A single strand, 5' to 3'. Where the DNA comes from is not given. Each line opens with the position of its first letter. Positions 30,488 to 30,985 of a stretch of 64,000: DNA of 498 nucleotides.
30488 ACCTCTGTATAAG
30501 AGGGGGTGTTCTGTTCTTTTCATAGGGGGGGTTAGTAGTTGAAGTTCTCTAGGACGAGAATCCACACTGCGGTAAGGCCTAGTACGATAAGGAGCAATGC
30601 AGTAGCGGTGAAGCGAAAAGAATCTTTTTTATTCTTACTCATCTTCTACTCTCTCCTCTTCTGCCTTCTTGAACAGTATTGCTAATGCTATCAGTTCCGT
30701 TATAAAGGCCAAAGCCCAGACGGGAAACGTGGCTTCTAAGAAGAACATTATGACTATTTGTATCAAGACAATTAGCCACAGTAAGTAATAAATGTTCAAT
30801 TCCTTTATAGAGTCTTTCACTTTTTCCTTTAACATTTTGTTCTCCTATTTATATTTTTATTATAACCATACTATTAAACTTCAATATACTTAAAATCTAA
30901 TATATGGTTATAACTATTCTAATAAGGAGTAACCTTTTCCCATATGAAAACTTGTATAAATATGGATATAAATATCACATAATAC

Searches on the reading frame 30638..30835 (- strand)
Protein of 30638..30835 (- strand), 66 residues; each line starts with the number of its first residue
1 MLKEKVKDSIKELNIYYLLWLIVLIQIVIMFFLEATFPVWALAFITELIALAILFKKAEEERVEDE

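Call 16: search_protein_families(library=pfam, max_evalue=1, proteins=[window:30638-30835:-])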
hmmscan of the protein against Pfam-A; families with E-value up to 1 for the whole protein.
seq(66 aa): 2 families
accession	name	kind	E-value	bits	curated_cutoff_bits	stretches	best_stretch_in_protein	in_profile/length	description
PF05569.17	Peptidase_M56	-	0.034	13.8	31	1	2-36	20-53/296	BlaR1 peptidase M56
PF04791.21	LMBR1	-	0.19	11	31.9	1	2-52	117-167/510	LMBR1-like membrane protein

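Call 17: search_protein_families(library=phrogs, max_evalue=1, proteins=[window:30638-30835:-])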
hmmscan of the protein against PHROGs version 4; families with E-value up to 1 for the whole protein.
seq(66 aa): 3 families
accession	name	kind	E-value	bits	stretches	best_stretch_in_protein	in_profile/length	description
phrog_3996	-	moron, auxiliary metabolic gene and host takeover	0.19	12.4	1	18-60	95-137/152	membrane protein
phrog_3093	-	unknown function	0.37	12.2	1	19-55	27-63/85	-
phrog_30191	-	unknown function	0.92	10.8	0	22-51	29-56/75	-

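Call 65: search_protein_families(library=padloc, max_evalue=1, proteins=[window:30638-30835:-])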
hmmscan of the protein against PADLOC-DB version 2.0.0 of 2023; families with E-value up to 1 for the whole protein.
seq(66 aa): 0 families

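Call 66: search_protein_families(library=ncbifam, max_evalue=1, proteins=[window:30638-30835:-])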
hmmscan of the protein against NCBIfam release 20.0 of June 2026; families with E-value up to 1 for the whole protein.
seq(66 aa): 1 family
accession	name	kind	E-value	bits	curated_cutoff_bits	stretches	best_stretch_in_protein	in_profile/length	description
NF040872.1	MFS_HP1165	exception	0.019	14.1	700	1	1-53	194-246/385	HP1165 family MFS efflux transporter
